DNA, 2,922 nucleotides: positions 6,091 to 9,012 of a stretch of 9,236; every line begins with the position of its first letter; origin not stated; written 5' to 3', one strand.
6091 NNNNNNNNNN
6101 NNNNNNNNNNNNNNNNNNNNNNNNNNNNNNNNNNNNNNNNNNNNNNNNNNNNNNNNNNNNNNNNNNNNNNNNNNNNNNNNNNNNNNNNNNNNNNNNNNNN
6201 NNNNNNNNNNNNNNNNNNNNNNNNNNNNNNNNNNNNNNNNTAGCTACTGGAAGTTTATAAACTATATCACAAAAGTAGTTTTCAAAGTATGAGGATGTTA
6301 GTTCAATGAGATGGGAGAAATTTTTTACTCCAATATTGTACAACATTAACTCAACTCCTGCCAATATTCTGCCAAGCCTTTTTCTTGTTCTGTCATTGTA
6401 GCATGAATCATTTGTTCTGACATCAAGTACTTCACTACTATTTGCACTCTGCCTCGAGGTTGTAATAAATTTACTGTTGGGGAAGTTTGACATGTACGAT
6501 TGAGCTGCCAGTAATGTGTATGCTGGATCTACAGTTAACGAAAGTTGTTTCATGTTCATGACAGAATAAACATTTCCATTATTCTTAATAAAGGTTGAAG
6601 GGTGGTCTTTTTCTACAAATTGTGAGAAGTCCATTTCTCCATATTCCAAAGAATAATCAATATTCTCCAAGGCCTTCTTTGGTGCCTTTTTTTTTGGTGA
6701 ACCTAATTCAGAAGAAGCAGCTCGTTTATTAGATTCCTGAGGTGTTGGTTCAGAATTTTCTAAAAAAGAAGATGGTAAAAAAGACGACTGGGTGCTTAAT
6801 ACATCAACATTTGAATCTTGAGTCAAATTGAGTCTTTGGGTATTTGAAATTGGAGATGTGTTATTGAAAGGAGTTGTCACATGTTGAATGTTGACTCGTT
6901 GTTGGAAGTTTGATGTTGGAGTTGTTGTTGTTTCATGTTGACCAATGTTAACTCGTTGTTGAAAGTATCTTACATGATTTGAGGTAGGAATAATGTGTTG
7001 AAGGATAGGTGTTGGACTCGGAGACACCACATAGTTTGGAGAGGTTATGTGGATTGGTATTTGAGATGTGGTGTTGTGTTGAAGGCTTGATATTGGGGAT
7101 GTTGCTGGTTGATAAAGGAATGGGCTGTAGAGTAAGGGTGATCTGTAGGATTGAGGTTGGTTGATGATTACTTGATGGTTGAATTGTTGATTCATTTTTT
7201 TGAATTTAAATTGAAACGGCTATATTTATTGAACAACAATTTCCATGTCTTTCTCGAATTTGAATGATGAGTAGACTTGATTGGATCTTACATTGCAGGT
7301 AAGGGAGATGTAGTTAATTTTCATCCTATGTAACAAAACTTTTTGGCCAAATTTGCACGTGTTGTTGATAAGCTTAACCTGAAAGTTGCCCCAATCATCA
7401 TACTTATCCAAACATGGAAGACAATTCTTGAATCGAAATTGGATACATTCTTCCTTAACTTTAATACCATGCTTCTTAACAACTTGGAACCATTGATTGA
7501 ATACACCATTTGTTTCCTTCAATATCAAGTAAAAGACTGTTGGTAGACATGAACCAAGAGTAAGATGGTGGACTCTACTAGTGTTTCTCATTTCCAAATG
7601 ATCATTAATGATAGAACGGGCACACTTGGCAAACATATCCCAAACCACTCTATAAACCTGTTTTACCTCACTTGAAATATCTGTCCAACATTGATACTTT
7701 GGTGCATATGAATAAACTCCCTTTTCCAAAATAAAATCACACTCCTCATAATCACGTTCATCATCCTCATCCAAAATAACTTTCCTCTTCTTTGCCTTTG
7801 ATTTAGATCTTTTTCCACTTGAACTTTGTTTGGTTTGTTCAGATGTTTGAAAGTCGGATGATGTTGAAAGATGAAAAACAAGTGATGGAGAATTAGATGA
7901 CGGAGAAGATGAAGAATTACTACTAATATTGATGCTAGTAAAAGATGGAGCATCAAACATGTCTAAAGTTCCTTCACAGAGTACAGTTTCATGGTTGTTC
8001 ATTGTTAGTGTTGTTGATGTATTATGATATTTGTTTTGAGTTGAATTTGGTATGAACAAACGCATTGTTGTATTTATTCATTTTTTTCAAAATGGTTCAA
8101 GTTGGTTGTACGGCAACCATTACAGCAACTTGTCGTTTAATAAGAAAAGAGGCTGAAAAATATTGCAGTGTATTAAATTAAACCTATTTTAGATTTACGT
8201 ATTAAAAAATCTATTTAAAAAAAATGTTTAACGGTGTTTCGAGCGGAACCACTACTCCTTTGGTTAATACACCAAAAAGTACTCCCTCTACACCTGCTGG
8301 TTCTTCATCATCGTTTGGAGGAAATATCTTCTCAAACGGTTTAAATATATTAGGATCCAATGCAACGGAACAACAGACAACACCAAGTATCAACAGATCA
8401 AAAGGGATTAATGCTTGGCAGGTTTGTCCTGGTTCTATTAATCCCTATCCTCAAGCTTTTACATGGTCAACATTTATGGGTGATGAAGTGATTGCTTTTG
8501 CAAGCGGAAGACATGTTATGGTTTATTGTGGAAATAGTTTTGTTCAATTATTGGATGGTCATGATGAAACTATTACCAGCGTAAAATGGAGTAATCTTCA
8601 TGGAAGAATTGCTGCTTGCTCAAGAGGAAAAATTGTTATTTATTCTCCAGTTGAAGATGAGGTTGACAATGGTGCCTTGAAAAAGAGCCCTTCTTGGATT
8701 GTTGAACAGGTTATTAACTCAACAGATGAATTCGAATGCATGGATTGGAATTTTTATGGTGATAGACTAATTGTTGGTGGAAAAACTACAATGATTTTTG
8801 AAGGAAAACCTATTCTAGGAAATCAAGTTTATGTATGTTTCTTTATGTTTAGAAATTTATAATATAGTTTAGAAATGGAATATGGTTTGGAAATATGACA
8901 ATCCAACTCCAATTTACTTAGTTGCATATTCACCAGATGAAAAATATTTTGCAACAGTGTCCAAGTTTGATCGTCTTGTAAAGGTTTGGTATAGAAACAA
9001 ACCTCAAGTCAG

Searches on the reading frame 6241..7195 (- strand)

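Call 16: search_protein_families(library=pfam, max_evalue=1, proteins=[window:6241-7195:-])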
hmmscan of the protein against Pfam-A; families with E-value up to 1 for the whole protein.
window:6241-7195:- (318 aa): 0 families

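Call 17: find_homologous_proteins(query=window:6241-7195:-, max_evalue=0.1)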
Query window:6241-7195:- (318 aa): 1 proteins with E <= 0.1 among 492 candidates.
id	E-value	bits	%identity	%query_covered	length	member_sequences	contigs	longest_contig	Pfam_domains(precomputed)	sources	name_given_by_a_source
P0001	1.1e-148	512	100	76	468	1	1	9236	-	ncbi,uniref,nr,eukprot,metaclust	ncbi:hypothetical protein NAEGRDRAFT_54768 [Naegleria gruberi]|uniref:Uncharacterized protein n=1 Ta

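Call 19: find_encoding_contigs(protein=P0001, flank=10000)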
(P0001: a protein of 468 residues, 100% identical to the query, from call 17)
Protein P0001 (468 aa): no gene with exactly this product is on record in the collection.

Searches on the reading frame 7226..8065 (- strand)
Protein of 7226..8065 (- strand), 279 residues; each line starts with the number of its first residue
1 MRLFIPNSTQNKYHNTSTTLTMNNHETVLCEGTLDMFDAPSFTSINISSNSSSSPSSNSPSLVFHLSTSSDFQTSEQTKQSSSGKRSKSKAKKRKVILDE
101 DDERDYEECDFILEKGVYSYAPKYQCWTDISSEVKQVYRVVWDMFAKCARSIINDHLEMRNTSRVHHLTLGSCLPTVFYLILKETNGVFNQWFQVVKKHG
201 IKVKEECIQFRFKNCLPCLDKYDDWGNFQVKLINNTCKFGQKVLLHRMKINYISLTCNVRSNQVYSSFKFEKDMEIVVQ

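Call 12: find_encoding_contigs(protein=window:7226-8065:-, flank=10000, max_places=4)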
Protein window:7226-8065:- (279 aa): 1 contig read that carries it; 1 place shown.
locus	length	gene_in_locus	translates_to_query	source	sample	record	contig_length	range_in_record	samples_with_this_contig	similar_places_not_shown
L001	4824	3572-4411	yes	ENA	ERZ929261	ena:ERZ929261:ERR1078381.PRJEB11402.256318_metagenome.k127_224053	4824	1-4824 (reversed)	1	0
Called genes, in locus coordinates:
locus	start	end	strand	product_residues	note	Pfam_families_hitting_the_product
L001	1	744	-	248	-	?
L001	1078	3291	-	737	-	PF00071:Ras, PF08477:Roc (weak)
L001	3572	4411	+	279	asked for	-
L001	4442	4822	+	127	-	?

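Call 16: search_protein_families(library=pfam, max_evalue=1, proteins=[window:7226-8065:-, L001:1078-3294:-])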
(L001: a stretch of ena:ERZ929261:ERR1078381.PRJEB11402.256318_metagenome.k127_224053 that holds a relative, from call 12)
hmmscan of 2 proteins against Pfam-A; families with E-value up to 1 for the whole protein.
window:7226-8065:- (279 aa): 2 families
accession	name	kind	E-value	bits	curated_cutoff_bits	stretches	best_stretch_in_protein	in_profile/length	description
PF22823.1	MrpR_C_cat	-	0.039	14.1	27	0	110-148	160-198/213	MrpR, C-terminal catalytic domain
PF10500.14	SR-25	-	0.23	11.4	40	1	48-96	62-110/226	Nuclear RNA-splicing-associated protein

L001:1078-3294:- (738 aa): 9 families
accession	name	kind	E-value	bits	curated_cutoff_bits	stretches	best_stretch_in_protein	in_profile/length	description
PF00071.28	Ras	-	1.2e-16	61.2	21.6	1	523-682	2-151/162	Ras family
PF08477.19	Roc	-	1.6e-07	32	27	1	522-637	1-119/119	Ras of Complex, Roc, domain of DAPkinase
PF00025.27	Arf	-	0.00023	21.1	22.3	1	516-647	10-136/174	ADP-ribosylation factor family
PF00009.33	GTP_EFTU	-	0.00027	21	26.5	1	558-691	62-183/188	Elongation factor Tu GTP binding domain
PF05621.17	TniB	-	0.028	14.3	22.4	1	511-548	26-63/189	Bacterial TniB protein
PF13173.12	AAA_14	-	0.037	14.5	27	0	523-558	5-42/129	AAA domain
PF07015.17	VirC1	-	0.07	12.9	24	1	208-274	160-224/231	VirC1 protein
PF01926.29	MMR_HSR1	-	0.1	13.1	21.9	1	522-635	1-113/113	50S ribosome-binding GTPase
PF03029.23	ATP_bind_1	-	0.16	12.1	27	1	535-653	69-183/240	Conserved hypothetical ATP binding protein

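Call 69: find_homologous_proteins(query=window:7226-8065:-, max_evalue=0.01)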
Query window:7226-8065:- (279 aa): 3 proteins with E <= 0.01 among 542 candidates.
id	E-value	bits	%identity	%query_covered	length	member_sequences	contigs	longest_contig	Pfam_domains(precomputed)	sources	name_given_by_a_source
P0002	4.1e-171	585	100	91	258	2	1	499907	-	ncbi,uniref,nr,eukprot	ncbi:hypothetical protein NAEGRDRAFT_71975 [Naegleria gruberi]|uniref:Uncharacterized protein n=1 Ta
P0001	5.7e-130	450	100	72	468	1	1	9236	-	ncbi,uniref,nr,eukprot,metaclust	ncbi:hypothetical protein NAEGRDRAFT_54768 [Naegleria gruberi]|uniref:Uncharacterized protein n=1 Ta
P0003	3.3e-71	257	52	80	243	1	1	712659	-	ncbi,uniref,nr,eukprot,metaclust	ncbi:hypothetical protein NAEGRDRAFT_62544 [Naegleria gruberi]|uniref:Uncharacterized protein n=1 Ta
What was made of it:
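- Tried and rejected: There are no repeats, no multi-copy family beyond one 52% paralog (call 69) and no link to the finger genes, so I did not pursue it.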

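Call 70: find_encoding_contigs(protein=P0002, flank=10000)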
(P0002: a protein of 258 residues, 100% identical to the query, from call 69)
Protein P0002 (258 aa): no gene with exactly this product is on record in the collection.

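Call 71: find_encoding_contigs(protein=P0003, flank=10000)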
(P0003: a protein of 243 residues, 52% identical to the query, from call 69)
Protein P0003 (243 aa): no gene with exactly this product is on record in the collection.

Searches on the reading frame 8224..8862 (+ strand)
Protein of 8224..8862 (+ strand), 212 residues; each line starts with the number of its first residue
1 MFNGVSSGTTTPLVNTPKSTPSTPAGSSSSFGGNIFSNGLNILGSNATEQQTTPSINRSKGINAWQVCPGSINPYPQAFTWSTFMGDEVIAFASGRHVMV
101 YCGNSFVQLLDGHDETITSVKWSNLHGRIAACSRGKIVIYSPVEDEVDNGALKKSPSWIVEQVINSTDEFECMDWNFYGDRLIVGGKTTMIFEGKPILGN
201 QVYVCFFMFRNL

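Call 16: search_protein_families(library=pfam, max_evalue=1, proteins=[window:8224-8862:+])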
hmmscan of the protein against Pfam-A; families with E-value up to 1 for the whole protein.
window:8224-8862:+ (212 aa): 4 families
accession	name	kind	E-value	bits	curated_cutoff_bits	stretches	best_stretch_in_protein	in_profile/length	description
PF00400.38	WD40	-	4.3e-05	24.3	27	1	106-140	3-38/39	WD domain, G-beta repeat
PF25173.1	Beta-prop_WDR3_1st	-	0.071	13.2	154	1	107-146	64-103/184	WDR3 first beta-propeller domain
PF24797.1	Beta-prop_WDR35_TULP_N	-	0.081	12.5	80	1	106-183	63-131/332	WDR35/TULP4 N-terminal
PF25174.1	Beta-prop_THOC3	-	0.16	11.4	305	0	113-148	1-37/272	THOC3 beta-propeller domain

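Call 23: find_encoding_contigs(protein=window:8224-8862:+, flank=10000)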
Protein window:8224-8862:+ (212 aa): 1 contig read that carries it; 1 place shown.
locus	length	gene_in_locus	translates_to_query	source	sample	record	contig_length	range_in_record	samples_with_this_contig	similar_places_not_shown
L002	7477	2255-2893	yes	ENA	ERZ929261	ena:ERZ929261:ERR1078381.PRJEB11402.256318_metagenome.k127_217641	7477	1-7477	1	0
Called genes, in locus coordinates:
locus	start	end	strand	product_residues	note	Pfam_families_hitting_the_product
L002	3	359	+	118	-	?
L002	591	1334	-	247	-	-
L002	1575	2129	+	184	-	PF00025:Arf (weak), PF00071:Ras, PF08477:Roc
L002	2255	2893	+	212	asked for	-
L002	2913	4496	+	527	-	PF00400:WD40 (faint), PF25174:Beta-prop_THOC3 (faint)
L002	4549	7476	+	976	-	?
